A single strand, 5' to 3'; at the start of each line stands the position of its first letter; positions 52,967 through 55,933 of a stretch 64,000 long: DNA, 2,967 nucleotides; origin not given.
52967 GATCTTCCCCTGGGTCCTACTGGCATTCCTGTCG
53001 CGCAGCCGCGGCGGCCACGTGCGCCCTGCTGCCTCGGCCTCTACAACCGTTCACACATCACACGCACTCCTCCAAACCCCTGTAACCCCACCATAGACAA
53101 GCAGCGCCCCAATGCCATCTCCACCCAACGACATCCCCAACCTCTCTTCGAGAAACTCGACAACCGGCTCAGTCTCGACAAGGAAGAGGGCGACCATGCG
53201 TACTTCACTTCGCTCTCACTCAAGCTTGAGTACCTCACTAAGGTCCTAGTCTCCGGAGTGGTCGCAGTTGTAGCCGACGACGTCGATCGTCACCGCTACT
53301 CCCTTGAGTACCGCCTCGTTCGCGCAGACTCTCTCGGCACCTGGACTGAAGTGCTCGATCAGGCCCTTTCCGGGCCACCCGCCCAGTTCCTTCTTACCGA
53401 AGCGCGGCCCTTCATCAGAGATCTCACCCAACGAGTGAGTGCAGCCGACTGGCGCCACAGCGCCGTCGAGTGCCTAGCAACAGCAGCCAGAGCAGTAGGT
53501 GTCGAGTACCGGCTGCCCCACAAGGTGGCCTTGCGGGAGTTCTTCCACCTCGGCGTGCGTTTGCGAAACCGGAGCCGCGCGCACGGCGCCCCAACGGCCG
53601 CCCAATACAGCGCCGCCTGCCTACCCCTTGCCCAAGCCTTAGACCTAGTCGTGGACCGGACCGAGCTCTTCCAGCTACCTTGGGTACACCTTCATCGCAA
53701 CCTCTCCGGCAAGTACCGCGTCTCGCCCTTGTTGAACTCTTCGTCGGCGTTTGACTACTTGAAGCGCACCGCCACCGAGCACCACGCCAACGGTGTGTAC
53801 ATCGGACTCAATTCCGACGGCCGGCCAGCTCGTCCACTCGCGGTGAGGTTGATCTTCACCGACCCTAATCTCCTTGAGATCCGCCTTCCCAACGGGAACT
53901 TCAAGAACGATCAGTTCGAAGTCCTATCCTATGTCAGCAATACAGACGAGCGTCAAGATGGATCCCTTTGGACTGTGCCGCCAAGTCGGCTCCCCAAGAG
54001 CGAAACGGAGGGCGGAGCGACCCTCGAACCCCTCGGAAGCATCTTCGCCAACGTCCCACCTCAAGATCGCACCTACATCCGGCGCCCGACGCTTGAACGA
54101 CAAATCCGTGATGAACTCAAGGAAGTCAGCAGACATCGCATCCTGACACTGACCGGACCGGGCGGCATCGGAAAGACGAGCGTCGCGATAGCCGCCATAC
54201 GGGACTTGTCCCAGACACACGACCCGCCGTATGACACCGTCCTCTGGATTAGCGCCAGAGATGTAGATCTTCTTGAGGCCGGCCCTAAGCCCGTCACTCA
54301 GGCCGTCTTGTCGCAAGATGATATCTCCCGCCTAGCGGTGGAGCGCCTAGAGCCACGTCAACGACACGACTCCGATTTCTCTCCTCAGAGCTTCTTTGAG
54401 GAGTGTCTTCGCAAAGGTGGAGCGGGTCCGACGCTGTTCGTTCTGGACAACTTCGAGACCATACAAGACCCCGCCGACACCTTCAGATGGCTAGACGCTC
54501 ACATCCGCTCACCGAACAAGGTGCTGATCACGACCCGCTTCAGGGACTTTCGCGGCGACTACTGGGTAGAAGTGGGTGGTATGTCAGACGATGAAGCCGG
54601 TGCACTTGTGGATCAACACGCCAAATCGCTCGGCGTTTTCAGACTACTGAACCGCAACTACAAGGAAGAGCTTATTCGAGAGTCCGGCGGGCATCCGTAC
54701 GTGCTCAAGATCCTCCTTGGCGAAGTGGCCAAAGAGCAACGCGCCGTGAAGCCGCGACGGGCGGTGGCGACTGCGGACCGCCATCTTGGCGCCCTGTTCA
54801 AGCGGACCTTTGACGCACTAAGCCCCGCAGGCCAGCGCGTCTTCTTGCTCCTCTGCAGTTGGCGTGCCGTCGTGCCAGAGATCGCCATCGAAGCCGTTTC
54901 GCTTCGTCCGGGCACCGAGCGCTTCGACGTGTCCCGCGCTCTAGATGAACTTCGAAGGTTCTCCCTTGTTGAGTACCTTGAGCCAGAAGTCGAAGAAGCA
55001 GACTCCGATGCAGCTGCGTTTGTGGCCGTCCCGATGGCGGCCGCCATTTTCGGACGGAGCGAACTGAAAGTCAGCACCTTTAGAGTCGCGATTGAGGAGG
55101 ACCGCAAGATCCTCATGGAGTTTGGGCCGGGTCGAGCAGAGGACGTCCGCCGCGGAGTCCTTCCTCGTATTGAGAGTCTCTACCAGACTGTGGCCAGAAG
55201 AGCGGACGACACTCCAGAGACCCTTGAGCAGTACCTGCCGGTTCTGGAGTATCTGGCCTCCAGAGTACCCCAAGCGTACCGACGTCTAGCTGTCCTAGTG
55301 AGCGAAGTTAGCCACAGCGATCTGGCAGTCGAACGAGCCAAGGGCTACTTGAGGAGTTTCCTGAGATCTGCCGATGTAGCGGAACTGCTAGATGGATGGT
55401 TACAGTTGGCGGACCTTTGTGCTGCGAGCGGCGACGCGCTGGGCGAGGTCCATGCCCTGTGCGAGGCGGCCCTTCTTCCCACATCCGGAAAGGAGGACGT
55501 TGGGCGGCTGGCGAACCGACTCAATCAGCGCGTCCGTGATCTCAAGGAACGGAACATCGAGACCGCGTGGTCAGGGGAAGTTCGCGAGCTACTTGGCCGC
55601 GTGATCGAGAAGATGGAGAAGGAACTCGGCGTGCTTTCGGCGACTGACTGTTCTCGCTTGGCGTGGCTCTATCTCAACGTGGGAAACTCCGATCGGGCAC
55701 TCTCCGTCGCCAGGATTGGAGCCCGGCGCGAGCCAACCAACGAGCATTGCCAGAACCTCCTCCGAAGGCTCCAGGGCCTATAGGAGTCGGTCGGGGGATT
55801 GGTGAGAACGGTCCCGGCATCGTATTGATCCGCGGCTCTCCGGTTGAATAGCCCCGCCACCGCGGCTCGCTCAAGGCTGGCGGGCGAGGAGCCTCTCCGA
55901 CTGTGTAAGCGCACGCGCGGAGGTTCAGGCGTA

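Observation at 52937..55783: STAND NTPase with unrecognised, HEPN-motif-bearing N-terminal domain, low GC and no canonical start: candidate novel Avs/NLR-like antiviral protein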

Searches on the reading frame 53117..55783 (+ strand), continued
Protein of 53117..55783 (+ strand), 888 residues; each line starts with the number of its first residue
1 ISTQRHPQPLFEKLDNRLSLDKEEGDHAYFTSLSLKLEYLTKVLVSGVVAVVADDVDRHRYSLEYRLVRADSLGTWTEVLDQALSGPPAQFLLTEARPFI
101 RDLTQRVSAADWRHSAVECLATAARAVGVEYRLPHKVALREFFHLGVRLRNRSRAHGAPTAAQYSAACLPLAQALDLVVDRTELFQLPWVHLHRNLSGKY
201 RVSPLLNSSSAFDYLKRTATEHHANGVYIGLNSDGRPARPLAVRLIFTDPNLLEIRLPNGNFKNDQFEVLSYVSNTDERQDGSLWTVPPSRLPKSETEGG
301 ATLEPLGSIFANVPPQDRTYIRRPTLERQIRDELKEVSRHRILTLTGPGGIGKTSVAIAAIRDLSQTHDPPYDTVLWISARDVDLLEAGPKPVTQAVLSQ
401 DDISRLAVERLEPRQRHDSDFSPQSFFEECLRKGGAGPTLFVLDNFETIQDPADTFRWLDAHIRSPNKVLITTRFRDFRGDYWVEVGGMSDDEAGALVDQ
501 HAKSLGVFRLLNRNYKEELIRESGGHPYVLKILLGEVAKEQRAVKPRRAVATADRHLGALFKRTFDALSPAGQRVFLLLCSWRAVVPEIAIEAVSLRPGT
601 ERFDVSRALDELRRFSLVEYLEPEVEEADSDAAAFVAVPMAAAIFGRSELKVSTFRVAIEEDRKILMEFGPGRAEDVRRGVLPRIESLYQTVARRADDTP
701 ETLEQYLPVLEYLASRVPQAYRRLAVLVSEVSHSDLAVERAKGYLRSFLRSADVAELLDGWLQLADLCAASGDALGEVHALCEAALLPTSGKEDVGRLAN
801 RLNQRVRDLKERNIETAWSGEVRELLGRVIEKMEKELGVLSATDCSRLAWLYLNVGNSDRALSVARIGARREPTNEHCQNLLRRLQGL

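Call 103: find_homologous_proteins(query=L003:20743-21498:+, max_evalue=0.00001)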
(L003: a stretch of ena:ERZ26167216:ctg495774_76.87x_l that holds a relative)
Query L003:20743-21498:+ (252 aa): 877 proteins with E <= 0.00001 among 5372 candidates; the best 120 are listed.
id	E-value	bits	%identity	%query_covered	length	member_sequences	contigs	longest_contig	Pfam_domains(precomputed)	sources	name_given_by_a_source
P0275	2.1e-162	556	100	100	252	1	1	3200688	PF14355.13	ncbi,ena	-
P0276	9.4e-134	462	82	100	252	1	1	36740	PF14355.13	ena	-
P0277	7.4e-133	459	82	100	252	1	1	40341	PF14355.13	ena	-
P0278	1.9e-132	458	81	100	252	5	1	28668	PF14355.13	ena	-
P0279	2.5e-132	458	81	100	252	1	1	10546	PF14355.13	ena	-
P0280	3.8e-132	457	82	100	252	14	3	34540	PF14355.13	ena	-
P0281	9.9e-132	456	81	100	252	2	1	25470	PF14355.13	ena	-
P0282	1.0e-131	456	80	100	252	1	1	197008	PF14355.13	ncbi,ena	-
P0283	2.1e-131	455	81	100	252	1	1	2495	PF14355.13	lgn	-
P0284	2.3e-131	455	82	100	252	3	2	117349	PF14355.13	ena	-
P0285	7.0e-131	453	81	100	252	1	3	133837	PF14355.13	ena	-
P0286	1.0e-130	452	80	100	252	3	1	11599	PF14355.13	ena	-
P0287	1.4e-130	452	80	100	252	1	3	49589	PF14355.13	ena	-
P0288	1.4e-130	452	80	100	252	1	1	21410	PF14355.13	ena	-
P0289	3.1e-130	451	80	100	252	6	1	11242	PF14355.13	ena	-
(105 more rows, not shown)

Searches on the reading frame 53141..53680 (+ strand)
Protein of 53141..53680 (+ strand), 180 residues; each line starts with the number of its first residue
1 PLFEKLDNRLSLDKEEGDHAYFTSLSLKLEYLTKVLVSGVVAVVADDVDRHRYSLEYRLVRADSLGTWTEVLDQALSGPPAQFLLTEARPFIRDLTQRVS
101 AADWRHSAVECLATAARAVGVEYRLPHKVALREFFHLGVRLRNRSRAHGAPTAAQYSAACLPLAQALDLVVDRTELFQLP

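Call 100: search_solved_structures(query=A7, max_evalue=10, show_alignments=4)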
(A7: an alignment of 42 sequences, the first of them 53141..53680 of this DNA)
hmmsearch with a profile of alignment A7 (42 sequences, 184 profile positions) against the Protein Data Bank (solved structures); distinct sequences matched with E-value up to 10: 2.
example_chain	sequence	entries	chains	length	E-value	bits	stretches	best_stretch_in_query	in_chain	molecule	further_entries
7ogp_C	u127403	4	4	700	0.068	15.9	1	42-92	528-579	DNA-directed RNA polymerase | PHIKZ071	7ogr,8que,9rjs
3fef_A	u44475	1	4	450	1.5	11.5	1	75-124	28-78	Putative glucosidase lplD, ALPHA-GALACTURONIDASE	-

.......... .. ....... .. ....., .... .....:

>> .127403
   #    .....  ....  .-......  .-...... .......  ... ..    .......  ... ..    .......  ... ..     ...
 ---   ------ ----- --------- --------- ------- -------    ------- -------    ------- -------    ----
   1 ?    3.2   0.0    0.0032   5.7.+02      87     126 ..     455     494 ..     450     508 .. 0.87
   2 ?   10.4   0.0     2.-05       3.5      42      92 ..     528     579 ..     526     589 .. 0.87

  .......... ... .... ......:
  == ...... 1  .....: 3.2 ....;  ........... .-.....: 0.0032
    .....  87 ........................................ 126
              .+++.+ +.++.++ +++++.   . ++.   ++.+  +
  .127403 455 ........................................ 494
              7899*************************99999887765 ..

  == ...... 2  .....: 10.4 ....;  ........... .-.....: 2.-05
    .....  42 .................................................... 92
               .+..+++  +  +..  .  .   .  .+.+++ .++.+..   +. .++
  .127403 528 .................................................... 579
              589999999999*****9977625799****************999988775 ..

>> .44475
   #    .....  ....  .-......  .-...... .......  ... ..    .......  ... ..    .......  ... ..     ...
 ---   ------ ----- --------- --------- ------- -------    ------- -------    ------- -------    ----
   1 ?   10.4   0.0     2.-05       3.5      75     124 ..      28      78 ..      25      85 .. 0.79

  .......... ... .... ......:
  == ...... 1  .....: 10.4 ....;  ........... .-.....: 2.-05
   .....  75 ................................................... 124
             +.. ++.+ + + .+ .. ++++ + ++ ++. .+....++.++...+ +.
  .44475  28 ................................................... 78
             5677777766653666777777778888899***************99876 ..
